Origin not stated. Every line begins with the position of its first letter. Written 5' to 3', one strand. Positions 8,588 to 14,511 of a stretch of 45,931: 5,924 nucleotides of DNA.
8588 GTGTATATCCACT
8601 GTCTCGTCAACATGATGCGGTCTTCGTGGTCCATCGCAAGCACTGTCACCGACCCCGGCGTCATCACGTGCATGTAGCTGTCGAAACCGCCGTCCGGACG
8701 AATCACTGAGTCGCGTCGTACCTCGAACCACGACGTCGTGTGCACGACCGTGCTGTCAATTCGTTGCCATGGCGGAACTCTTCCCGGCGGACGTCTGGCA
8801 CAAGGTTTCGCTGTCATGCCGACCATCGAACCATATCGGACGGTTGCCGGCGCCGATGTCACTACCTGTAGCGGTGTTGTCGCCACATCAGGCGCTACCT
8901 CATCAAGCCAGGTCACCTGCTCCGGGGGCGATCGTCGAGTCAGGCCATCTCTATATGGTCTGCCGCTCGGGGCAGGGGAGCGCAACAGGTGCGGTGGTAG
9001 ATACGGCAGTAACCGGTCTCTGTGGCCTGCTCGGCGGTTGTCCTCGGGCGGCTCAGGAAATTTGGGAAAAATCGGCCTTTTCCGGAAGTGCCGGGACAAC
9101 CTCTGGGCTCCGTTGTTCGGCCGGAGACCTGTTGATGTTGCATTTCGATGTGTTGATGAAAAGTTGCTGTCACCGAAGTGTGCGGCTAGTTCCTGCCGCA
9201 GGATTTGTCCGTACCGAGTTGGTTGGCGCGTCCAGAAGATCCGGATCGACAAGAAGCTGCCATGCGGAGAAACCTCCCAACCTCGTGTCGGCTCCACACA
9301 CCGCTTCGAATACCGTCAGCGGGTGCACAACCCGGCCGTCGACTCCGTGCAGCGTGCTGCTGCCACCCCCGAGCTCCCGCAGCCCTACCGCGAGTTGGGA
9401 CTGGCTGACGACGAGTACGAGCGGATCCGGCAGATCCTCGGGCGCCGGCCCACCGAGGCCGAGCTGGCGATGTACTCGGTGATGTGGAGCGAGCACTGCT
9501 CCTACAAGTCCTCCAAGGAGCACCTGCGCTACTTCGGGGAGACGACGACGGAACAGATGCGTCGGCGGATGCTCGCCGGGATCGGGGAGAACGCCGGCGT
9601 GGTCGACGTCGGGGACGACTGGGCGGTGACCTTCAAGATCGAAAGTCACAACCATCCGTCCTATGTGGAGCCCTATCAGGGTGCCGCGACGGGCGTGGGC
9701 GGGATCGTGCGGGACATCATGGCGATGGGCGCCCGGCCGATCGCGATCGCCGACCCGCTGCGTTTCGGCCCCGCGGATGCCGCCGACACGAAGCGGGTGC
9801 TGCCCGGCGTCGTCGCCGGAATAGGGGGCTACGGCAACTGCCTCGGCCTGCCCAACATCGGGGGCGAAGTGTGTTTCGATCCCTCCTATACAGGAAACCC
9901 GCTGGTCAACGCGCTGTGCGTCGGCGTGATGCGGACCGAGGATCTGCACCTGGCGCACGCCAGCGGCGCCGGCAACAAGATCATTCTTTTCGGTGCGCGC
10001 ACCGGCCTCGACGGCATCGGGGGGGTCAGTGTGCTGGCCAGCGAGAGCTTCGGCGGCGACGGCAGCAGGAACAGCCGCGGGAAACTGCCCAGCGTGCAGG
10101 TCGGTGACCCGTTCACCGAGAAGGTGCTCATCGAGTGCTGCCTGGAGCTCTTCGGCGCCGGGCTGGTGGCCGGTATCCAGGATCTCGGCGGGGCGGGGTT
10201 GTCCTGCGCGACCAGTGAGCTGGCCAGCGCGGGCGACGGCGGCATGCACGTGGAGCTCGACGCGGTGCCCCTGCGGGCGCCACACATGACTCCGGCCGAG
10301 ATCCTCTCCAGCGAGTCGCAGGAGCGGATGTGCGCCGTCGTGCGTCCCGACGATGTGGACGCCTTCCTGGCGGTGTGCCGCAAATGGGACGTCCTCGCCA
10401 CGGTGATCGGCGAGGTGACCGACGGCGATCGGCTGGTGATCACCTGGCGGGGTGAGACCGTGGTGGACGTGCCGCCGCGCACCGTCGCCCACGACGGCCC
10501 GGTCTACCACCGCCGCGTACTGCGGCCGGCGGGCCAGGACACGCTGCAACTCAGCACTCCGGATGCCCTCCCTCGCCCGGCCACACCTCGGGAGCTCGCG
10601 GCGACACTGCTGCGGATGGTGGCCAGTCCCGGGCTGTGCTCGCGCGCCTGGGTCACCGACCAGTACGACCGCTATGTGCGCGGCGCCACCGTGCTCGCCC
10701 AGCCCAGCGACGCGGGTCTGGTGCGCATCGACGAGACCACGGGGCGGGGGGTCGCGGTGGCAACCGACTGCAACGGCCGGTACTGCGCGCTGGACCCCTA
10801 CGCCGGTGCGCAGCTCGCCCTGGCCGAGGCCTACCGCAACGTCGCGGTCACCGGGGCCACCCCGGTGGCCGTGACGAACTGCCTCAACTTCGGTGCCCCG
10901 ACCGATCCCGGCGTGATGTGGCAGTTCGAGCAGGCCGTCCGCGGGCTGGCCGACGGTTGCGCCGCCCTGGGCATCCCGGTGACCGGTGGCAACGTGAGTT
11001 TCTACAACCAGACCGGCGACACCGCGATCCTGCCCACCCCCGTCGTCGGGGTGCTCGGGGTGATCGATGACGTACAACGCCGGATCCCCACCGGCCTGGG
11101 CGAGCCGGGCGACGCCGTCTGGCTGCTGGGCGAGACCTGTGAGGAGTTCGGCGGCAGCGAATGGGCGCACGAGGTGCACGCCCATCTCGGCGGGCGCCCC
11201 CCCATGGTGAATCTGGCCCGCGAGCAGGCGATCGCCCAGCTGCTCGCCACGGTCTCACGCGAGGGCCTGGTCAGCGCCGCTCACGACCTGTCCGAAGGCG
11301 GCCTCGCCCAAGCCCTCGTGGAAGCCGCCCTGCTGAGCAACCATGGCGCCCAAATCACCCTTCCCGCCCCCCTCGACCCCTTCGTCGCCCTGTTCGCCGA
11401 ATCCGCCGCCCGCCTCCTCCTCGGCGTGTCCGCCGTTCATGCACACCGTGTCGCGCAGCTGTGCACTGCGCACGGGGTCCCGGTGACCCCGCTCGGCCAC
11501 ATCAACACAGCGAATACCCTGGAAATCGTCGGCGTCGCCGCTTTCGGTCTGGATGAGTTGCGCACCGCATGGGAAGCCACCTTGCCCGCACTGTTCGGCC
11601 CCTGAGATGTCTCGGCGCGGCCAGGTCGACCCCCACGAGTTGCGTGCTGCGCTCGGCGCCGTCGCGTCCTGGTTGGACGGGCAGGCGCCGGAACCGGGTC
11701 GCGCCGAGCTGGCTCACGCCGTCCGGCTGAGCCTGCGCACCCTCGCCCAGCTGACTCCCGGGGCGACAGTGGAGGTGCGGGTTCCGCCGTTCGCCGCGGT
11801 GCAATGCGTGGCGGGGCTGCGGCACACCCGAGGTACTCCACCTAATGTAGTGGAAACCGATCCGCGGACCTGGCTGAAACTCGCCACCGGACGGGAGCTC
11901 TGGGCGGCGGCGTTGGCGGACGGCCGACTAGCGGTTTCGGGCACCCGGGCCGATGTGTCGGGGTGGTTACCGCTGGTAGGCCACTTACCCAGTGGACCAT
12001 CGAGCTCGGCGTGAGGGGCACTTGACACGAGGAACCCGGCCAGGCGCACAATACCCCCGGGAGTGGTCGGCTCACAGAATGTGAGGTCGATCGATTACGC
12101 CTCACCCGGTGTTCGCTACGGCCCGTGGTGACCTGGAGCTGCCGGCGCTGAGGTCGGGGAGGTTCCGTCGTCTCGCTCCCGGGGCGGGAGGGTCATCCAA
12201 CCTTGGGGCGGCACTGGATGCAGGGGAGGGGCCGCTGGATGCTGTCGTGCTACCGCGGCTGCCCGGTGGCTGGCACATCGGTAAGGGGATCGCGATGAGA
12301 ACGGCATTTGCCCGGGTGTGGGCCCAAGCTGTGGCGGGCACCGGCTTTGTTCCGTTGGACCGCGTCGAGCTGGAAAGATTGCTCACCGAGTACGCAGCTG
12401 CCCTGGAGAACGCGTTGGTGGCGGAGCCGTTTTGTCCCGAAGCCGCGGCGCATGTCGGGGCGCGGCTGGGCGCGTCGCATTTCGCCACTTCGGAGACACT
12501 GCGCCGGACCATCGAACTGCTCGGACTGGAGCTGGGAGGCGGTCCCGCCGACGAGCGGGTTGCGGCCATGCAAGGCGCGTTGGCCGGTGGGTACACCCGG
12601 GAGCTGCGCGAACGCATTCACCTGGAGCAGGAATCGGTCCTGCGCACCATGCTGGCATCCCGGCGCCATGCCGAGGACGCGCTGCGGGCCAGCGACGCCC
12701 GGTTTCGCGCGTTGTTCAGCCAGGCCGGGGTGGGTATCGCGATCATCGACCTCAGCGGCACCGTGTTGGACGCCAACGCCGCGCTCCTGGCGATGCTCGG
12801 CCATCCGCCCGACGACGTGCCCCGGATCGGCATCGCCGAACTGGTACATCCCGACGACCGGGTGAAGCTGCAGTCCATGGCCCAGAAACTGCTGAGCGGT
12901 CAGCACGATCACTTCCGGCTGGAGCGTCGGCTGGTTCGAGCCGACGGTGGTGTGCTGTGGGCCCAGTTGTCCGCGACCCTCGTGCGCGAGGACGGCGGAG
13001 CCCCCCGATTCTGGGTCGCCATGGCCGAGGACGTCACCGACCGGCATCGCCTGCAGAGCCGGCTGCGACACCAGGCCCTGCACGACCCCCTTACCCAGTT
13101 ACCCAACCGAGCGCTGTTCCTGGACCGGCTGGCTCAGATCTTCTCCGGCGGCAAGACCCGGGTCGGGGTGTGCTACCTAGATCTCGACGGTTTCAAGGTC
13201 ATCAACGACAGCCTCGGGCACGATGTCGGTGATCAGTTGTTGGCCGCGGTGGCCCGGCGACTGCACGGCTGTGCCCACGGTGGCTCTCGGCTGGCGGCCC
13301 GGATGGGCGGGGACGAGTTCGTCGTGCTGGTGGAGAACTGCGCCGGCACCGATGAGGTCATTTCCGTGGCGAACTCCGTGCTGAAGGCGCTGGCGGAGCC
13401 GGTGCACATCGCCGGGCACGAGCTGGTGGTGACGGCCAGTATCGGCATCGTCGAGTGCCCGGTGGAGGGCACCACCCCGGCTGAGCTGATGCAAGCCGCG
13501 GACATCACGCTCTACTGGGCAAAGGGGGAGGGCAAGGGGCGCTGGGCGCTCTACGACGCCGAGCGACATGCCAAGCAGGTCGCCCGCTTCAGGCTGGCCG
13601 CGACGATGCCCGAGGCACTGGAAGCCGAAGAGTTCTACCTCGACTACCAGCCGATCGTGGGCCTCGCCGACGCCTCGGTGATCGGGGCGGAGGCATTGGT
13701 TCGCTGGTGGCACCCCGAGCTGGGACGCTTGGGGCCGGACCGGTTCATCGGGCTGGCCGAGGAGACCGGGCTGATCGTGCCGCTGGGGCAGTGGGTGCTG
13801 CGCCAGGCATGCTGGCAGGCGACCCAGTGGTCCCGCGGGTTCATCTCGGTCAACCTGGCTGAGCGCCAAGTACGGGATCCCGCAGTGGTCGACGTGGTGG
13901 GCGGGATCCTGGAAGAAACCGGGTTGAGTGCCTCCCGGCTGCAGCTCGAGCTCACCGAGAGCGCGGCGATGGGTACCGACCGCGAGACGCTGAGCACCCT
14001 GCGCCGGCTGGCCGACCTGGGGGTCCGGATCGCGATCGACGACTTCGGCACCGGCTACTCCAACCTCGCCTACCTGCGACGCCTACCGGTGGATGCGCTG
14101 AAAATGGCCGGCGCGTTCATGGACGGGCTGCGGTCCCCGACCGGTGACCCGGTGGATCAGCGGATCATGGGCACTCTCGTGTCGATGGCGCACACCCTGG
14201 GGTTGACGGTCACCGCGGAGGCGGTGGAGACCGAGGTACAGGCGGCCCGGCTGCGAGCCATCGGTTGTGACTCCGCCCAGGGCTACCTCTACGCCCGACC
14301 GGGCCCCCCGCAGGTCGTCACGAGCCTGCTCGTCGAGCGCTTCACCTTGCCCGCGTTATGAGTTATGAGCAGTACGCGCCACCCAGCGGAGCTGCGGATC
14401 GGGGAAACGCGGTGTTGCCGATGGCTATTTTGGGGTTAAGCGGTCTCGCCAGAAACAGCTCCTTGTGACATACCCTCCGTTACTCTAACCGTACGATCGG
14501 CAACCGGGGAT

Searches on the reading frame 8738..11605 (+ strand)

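Call 15: search_protein_families(library=pfam, proteins=[window:8738-11605:+])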
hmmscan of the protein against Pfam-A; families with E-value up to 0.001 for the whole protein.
window:8738-11605:+ (955 aa): 3 families
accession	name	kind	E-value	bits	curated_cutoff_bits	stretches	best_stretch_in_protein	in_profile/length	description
PF02769.27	AIRS_C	-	4.4e-57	193.1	23.1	2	411-570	2-155/156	AIR synthase related protein, C-terminal domain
PF00586.29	AIRS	-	1e-52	177.7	24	2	283-398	1-112/112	AIR synthase related protein, N-terminal domain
PF18072.6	FGAR-AT_linker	-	1.3e-16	61.3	26.6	1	216-257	6-50/50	Formylglycinamide ribonucleotide amidotransferase linker domain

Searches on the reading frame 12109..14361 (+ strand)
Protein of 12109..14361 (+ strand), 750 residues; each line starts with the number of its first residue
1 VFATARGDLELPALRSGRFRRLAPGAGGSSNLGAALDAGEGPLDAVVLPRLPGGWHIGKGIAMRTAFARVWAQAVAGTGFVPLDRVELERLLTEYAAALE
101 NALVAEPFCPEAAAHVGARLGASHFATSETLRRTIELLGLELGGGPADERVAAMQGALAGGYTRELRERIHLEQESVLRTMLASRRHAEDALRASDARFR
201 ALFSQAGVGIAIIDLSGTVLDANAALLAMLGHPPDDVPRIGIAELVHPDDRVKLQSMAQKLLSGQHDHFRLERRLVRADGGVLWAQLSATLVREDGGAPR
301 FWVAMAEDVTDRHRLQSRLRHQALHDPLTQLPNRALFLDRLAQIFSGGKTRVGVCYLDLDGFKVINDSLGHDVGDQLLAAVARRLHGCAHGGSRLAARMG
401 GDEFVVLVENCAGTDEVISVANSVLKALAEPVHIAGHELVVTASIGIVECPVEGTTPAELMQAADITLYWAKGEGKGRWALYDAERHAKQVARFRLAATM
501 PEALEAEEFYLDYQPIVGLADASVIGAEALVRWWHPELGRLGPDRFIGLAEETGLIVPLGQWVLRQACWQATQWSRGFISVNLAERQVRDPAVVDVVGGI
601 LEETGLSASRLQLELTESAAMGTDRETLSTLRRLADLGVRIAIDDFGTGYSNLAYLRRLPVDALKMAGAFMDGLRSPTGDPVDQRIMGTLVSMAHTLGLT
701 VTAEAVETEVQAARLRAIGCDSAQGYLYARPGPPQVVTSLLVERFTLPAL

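Call 15: search_protein_families(library=pfam, proteins=[window:12109-14361:+])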
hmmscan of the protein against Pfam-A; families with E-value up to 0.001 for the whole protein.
window:12109-14361:+ (750 aa): 7 families
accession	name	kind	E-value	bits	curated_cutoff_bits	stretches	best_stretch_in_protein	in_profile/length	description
PF00563.25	EAL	-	9.8e-65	218.7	31.3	1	500-731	4-236/236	EAL domain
PF00990.26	GGDEF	-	5.5e-42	143.7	23.8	1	323-477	1-160/161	Diguanylate cyclase, GGDEF domain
PF00989.32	PAS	-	2.6e-16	60.1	22.6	1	198-309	2-113/113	PAS fold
PF08447.18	PAS_3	-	5.5e-13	49.4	25.6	1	220-304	2-87/89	PAS fold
PF08448.16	PAS_4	-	2.5e-12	47.4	23.1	1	203-314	1-110/110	PAS fold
PF13426.13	PAS_9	-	3.6e-11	43.7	27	1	208-311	2-103/103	PAS domain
PF13188.13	PAS_8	-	9.8e-08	32.1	21.8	1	197-238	1-39/65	PAS domain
